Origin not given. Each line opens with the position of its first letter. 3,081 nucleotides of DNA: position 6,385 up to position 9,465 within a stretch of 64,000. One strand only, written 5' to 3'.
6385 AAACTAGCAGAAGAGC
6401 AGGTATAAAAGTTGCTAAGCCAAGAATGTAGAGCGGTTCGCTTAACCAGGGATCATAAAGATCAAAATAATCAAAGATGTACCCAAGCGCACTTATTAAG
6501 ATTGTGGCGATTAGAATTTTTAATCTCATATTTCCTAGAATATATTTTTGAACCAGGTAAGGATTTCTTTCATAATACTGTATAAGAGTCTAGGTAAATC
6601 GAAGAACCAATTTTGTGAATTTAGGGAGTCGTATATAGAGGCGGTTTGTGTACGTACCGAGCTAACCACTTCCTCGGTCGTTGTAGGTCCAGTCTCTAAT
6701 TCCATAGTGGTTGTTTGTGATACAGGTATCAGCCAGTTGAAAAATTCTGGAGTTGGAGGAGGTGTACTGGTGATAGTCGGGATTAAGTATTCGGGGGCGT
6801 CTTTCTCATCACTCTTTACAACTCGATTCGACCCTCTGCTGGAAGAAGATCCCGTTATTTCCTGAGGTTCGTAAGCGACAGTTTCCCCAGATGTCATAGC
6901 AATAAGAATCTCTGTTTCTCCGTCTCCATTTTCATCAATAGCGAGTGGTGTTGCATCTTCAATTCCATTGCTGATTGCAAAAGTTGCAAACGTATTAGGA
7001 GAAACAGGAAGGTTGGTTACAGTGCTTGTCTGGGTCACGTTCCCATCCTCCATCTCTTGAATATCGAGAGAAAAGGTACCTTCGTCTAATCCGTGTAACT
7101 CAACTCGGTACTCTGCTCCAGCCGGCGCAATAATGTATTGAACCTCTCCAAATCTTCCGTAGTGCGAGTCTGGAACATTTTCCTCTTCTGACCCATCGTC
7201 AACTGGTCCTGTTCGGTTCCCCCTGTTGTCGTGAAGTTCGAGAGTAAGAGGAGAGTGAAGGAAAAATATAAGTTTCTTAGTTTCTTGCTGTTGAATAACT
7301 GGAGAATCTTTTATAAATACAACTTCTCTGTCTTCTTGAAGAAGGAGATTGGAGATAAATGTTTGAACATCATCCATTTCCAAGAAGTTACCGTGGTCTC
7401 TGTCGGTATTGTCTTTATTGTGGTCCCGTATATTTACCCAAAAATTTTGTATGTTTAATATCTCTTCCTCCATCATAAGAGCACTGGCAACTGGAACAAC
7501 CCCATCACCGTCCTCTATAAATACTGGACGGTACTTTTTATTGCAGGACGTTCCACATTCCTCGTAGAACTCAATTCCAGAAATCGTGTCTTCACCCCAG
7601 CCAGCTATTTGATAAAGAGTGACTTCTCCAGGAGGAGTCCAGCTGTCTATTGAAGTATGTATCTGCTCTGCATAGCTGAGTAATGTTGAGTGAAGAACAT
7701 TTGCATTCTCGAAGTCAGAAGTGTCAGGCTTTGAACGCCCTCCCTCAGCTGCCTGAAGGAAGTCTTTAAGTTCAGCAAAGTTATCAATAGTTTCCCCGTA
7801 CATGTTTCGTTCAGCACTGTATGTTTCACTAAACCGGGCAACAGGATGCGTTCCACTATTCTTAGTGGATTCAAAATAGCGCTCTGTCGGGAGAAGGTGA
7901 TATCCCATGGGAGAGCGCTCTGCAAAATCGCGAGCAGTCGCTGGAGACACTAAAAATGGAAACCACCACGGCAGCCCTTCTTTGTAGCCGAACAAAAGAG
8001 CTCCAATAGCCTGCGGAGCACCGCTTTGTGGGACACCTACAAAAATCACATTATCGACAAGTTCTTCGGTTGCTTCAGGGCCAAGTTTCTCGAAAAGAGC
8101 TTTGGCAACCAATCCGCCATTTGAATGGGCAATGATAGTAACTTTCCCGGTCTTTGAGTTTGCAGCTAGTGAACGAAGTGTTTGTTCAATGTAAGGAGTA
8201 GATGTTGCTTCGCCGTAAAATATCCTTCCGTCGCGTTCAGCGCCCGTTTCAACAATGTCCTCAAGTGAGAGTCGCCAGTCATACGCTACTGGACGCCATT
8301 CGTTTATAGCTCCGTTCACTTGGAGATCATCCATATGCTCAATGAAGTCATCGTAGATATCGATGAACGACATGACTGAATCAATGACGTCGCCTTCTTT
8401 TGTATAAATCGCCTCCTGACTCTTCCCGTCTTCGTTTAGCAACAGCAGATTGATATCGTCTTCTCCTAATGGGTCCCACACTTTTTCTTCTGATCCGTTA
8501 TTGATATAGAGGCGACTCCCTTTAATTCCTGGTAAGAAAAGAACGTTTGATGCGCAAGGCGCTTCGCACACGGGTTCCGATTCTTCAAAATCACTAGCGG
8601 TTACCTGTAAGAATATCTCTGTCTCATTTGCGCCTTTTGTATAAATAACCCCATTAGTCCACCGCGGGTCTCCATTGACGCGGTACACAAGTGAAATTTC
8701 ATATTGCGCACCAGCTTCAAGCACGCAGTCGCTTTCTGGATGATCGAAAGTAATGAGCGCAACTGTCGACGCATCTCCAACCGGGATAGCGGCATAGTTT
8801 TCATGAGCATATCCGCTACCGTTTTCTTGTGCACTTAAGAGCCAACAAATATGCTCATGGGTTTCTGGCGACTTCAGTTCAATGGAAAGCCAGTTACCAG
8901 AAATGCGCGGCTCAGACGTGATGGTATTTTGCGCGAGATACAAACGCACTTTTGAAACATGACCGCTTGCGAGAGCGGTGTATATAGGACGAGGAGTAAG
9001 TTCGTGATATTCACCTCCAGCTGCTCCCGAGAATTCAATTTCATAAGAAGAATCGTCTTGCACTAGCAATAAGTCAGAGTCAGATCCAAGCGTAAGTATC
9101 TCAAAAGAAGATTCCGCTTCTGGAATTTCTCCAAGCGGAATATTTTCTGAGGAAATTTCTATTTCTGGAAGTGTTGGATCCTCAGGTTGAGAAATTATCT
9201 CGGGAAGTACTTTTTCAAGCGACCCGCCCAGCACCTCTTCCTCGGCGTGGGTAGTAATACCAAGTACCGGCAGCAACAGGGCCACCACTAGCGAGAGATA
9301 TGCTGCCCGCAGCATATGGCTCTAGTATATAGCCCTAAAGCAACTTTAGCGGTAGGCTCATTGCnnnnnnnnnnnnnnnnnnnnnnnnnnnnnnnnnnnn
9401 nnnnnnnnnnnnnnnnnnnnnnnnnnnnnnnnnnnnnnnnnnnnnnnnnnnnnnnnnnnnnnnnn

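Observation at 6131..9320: Low-GC island encoding a 926-aa secreted lipase-like protein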

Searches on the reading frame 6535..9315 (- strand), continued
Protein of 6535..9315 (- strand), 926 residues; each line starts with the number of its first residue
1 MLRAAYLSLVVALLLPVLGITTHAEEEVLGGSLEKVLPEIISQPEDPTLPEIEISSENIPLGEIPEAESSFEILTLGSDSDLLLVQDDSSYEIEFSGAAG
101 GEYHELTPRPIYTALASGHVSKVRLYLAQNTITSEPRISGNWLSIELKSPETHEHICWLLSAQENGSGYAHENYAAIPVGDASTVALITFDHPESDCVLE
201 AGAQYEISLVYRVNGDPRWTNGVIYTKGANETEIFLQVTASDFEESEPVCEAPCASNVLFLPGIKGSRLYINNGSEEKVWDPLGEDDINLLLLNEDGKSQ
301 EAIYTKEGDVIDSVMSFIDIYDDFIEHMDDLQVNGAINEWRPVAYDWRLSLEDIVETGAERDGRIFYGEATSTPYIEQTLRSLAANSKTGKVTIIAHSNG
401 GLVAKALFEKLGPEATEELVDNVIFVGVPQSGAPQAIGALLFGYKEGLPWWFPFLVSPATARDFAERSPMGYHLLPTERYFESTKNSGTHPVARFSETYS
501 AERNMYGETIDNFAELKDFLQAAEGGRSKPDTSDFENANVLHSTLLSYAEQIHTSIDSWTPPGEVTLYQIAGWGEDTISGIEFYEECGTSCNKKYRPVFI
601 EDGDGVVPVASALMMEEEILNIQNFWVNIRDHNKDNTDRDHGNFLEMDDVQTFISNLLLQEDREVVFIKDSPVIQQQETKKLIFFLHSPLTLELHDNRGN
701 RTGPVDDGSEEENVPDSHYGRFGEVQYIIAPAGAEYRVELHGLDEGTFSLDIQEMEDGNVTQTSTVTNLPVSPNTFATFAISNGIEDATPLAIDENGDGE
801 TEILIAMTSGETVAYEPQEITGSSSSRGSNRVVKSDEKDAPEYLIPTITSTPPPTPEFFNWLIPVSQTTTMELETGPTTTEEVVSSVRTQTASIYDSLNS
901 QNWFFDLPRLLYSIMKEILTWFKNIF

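Call 22: predict_structure(alignment_id=A1)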
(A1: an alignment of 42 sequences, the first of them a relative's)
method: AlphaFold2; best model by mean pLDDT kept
length: 926 residues; sequences in the alignment: 42
mean_pLDDT: 71.9   pTM: 0.64
mean pLDDT of the five models: 71.9, 70.4, 69.8, 68.7, 66.4
residues with pLDDT >= 90: 288; 70-90: 302; 50-70: 106; < 50: 230
segments of 3 or more residues with pLDDT < 50: 18-101, 128-140, 165-185, 216-249, 822-844, 853-902
pLDDT, mean of each block of 10 residues (from residue 1): 72 59 32 32 34 29 26 28 43 42 55 70 56 43 76 81 49 38 48 68 78 48 31 36 38 82 89 87 83 88 91 75 95 93 94 93 90 92 92 94 95 95 86 71 63 71 87 85 79 87 92 93 88 84 92 87 92 79 83 85 56 69 89 83 88 94 87 68 93 96 85 89 88 95 94 89 93 97 95 95 93 80 40 38 50 42 33 35 32 37 62 85 77
secondary structure, 60 per line:
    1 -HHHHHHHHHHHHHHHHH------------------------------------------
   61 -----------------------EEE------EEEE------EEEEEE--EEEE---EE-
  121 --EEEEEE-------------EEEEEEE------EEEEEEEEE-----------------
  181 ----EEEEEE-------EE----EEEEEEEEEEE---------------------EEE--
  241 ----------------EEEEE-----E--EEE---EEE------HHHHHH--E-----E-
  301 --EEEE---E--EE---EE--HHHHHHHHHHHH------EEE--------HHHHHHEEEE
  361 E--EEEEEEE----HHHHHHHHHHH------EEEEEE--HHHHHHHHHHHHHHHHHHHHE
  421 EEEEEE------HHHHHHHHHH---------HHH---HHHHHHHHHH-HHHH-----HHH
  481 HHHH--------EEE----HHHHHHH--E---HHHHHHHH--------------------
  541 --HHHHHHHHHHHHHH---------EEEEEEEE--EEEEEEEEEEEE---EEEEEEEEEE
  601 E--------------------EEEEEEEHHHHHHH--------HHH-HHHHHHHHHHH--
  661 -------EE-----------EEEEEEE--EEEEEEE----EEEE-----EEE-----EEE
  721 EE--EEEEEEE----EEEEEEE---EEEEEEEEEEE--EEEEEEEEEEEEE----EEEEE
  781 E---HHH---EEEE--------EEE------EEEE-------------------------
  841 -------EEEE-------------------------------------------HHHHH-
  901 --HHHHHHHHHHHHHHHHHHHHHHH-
elements in order (helices of 4 or more, strands of 3 or more residues): H2-18 E84-86 E93-96 E103-108 E111-114 E123-128 E142-148 E155-163 E185-190 E204-214 E236-238 E257-261 E270-272 E276-278 H285-290 E303-306 H322-333 E340-342 H351-356 E357-361 E364-370 H375-385 E392-397 H400-419 E420-426 H433-442 H458-467 H469-472 H478-484 E493-495 H500-506 H513-520 H543-556 E566-573 E576-587 E591-601 E622-628 H629-635 H648-658 E681-687 E690-696 E701-704 E710-712 E718-722 E725-731 E736-742 E746-756 E759-771 E776-781 E791-794 E803-805 E812-815 E848-851 H895-899 H903-925
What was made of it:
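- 6610..6858 (-): aa 820-902, a disordered Thr/Ser/Pro-rich stalk. calls 22 (pLDDT < 50), 55 (T 17%, S 16%, P 10%)
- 6541..6609 (-): aa 903-925, a C-terminal amphipathic helix (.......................) after the family motif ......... I infer an in-plane membrane or surface anchor. calls 22 (helix 903-925), 55 (highest hydrophobic moment of all 909 18-residue windows, 0.68), 43 (tail motif conserved in most of the family)
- On LCAT/LPLA2 family (Pfam PF02450): The model core has pLDDT ~90 (call 22).
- AlphaFold2 core pLDDT ~90 (call 22).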

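Call 25: search_solved_structures(query=A1, max_evalue=0.01, show_alignments=2)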
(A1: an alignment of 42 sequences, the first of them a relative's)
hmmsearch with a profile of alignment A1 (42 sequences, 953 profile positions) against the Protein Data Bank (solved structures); distinct sequences matched with E-value up to 0.01: 0.

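Call 26: fold_search(model_id=the predicted structure, library=pdb)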
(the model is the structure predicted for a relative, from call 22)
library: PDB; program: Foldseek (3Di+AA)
matches with E <= 10: 1216; with E <= 0.001: 11
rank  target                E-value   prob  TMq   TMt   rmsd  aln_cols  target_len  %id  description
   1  4x97_A                1.0e-10  1.00  0.30  0.69   5.2       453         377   15  Crystal structure of Lysosomal Phospholipase A2 in complex with methyl arachidonyl fluorophosphonate (MAFP) (released 2015-03-11)
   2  4x92                  2.9e-10  1.00  0.30  0.69   5.1       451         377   15  Crystal structure of Lysosomal Phospholipase A2-S165A (released 2015-03-11)
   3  4x90_A                6.3e-10  1.00  0.30  0.69   5.5       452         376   16  Crystal structure of Lysosomal Phospholipase A2 (released 2015-03-11)
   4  4x95_A                8.2e-10  1.00  0.28  0.63   7.4       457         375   15  Crystal structure of fully glycosylated Lysosomal Phospholipase A2 in complex with methyl arachidonyl fluorophosphonat (released 2015-03-25)
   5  5bv7_A                2.3e-08  1.00  0.28  0.64   6.2       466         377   15  Crystal structure of human LCAT (L4F, N5D) in complex with Fab of an agonistic antibody (released 2015-12-16)
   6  5txf_A                1.1e-07  1.00  0.29  0.64   6.7       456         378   15  Crystal structure of Lecithin:cholesterol acyltransferase (LCAT) in a closed conformation (released 2017-10-25)
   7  4x96_A                1.4e-07  1.00  0.29  0.65   6.1       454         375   14  Low resolution crystal structure of Lecithin:Cholesterol Acyltransferase (LCAT; residues 21-397) (released 2015-03-25)
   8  6mvd_B                1.6e-07  1.00  0.29  0.67   5.8       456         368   14  Crystal structure of Lecithin:cholesterol acyltransferase (LCAT) in complex with isopropyl dodec-11-enylfluorophosphon (released 2018-12-05)
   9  4xx1_A                2.1e-07  1.00  0.28  0.63   6.5       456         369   14  Low resolution structure of LCAT in complex with Fab1 (released 2015-07-29)
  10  6mvd_A                3.0e-07  1.00  0.28  0.64   6.1       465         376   14  Crystal structure of Lecithin:cholesterol acyltransferase (LCAT) in complex with isopropyl dodec-11-enylfluorophosphon (released 2018-12-05)
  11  4xwg_A                3.9e-06  1.00  0.27  0.62   6.6       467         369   14  Crystal Structure of LCAT (C31Y) in complex with Fab1 (released 2015-07-29)
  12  8cgp_B                3.6e-03  0.16  0.11  0.12  25.3       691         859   12  Insulin regulated aminopeptidase (IRAP) in complex with an allosteric aryl sulfonamide inhibitor (released 2024-01-31)
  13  3u6g_B                4.4e-03  0.99  0.08  0.45   7.4       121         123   11  Crystal structure of a domain of unknown function, DUF4425 (BVU_3708) from Bacteroides vulgatus ATCC 8482 at 1.35 A re (released 2011-11-02)
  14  2xvk                  5.8e-03  0.08  0.09  0.09  30.3       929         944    8  crystal structure of alpha-xylosidase (GH31) from Cellvibrio japonicus in complex with 5-fluoro-alpha-D-xylopyranosyl fl (released 2011-04-13)
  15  4jo5                  6.1e-03  0.84  0.08  0.29  11.5       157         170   13  CBM3a-L domain with flanking linkers from scaffoldin cipA of cellulosome of Clostridium thermocellum (released 2013-07-17)
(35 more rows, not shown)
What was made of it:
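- On LCAT/LPLA2 family (Pfam PF02450): The eleven Foldseek PDB matches with E <= 1e-3 are all LPLA2 (4x97, 4x92, 4x90, 4x95) or LCAT (5bv7, 5txf, 4x96, 6mvd, 4xx1, 4xwg), with target TM-score 0.62-0.69 (call 26). The alignment covers ~450 columns and most of the 377-aa targets (call 26).
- Closest known: Lysosomal phospholipase A2. Same: The catalytic fold matches (Foldseek E = 1e-10 to 4e-6, TM-score 0.62-0.69; call 26).
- The eleven Foldseek matches with E <= 1e-3 are all LPLA2 or LCAT, TM-score 0.62-0.69 over ~375 aa (call 26).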

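Call 30: find_encoding_contigs(protein=P0003, flank=10000, max_places=2)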
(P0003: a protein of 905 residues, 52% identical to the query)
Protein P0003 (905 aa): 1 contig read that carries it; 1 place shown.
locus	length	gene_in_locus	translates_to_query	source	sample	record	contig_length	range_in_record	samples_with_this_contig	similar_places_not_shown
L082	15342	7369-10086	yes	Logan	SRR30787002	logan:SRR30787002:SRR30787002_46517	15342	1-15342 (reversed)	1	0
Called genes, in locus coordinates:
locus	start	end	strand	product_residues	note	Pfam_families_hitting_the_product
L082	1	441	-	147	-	?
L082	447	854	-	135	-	PF00164:Ribosom_S12_S23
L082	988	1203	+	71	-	-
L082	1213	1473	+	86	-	-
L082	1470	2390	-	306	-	PF00188:CAP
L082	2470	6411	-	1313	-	PF19077:Big_13 (faint)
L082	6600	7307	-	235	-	PF00657:Lipase_GDSL, PF13472:Lipase_GDSL_2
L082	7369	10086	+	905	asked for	PF02450:LCAT, PF24096:DUF7379 (weak)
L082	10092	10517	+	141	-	-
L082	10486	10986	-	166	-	PF00856:SET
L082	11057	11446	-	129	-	-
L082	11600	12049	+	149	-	-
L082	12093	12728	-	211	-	PF02163:Peptidase_M50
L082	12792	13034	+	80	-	PF00830:Ribosomal_L28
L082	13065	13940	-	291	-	PF00753:Lactamase_B, PF23023:Anti-Pycsar_Apyc1 (faint), PF12706:Lactamase_B_2 (weak)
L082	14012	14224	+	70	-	-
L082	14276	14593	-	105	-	-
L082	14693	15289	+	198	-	PF02777:Sod_Fe_C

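Call 31: find_encoding_contigs(protein=P0004, flank=10000, max_places=2)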
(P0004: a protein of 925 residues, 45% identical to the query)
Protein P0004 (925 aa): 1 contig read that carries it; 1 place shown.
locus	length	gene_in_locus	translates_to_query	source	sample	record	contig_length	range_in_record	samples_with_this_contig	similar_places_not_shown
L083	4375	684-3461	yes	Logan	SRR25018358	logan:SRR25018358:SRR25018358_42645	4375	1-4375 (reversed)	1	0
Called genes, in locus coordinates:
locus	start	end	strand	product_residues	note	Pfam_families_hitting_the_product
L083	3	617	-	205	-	?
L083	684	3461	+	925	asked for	PF02450:LCAT, PF24096:DUF7379 (weak)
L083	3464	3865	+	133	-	-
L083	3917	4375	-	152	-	?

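Call 32: find_encoding_contigs(protein=P0005, flank=10000, max_places=2)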
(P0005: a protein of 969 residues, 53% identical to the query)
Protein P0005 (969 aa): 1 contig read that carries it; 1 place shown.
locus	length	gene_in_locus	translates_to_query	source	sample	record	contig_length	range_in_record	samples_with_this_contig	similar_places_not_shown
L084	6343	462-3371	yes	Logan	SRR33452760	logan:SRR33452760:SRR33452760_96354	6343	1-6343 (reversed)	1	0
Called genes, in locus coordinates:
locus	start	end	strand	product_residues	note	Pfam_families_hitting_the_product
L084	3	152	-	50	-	?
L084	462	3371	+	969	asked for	PF02450:LCAT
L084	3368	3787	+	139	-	-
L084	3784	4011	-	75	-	-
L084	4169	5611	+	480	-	PF01381:HTH_3, PF13560:HTH_31 (faint)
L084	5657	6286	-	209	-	PF02163:Peptidase_M50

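Call 34: search_protein_families(library=ncbifam, proteins=[window:6535-9315:-], max_evalue=0.1)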
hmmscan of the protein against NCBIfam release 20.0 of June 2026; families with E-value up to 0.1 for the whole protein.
window:6535-9315:- (926 aa): 1 family
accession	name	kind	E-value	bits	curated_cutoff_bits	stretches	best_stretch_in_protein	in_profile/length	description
NF047472.1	LA_3696_Nterm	subfamily_domain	0.083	12.8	32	0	405-421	7-23/51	LA_3696 family protein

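Call 56: find_related_loci(query=window:6535-9315:-, collection=metagenome_contigs, flank=10000)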
Query window:6535-9315:- (926 aa) in metagenome_contigs; peptide patterns used: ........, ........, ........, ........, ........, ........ (x = any residue, [..] = any of these).
128 stretches matched a pattern, but none encodes a relative of the query by tblastn (E <= 1e-3).
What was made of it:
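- Tried and rejected: No relatives were found (call 56).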

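Call 57: find_related_loci(query=A1, collection=viral_contigs, flank=5000)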
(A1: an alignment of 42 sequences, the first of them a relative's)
Query A1 (926 aa) in viral_contigs; peptide patterns used: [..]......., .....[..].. (x = any residue, [..] = any of these).
9 stretches matched a pattern, but none encodes a relative of the query by tblastn (E <= 1e-3).
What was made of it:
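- No phage-borne copies were found (call 57).
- Tried and rejected: The viral contig scan found none either (call 57).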

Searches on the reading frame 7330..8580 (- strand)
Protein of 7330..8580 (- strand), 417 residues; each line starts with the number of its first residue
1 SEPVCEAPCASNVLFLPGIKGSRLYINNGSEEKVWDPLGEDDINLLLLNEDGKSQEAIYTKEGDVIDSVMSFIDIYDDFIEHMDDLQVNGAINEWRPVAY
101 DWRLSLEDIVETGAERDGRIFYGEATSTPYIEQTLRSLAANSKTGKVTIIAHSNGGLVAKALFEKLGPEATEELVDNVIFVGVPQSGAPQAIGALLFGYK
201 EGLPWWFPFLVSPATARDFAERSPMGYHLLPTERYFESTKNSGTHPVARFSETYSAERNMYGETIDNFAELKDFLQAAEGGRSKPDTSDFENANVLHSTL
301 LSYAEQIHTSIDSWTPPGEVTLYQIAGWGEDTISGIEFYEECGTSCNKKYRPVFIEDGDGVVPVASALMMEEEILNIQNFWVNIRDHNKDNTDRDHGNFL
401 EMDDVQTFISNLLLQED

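Call 35: search_solved_structures(query=window:7330-8580:-, max_evalue=10, show_alignments=2)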
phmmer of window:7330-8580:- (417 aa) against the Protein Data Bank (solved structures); distinct sequences matched with E-value up to 10: 4.
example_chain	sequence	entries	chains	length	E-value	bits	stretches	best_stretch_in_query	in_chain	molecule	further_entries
7x2p_A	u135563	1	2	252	0.031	16.2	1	131-195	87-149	Putative lipase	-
4r1d_A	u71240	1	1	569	0.32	12.9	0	124-172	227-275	Uncharacterized protein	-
6o3p_A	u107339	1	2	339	1.5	10.7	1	178-233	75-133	Peroxisomal NADH pyrophosphatase NUDT12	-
2hyt_A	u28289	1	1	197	1.8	10.3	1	169-207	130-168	TetR-family transcriptional regulator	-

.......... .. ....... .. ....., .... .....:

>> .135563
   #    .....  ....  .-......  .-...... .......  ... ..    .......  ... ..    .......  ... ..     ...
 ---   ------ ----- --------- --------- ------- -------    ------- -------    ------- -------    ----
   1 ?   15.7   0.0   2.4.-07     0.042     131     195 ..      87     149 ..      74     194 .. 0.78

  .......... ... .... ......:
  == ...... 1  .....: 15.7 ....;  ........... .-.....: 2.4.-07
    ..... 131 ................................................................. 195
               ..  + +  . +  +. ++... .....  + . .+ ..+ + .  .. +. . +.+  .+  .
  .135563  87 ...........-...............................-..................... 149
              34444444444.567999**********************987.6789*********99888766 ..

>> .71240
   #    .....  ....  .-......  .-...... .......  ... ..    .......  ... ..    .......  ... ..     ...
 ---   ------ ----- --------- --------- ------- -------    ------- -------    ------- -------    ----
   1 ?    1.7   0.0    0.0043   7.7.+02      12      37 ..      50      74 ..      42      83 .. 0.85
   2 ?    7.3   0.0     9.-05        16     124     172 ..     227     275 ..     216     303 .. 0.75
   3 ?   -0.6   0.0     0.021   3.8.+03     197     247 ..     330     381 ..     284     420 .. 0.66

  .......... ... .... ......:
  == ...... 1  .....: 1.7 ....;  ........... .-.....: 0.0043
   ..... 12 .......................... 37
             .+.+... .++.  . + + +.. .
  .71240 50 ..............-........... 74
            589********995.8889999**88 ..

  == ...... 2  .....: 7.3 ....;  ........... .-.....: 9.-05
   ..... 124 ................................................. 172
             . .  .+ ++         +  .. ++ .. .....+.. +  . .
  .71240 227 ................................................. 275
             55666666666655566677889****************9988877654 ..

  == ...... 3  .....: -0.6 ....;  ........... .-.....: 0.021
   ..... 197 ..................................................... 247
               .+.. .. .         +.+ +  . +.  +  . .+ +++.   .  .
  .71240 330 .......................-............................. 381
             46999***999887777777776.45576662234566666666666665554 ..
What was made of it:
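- Tried and rejected: The family profile found nothing, and the core alone gave only weak lipase hits (calls 25, 35).
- Closest known: T6SS Tle phospholipase effector / Tli immunity pairs. Same: There is faint sequence similarity to 4r1d (call 35).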
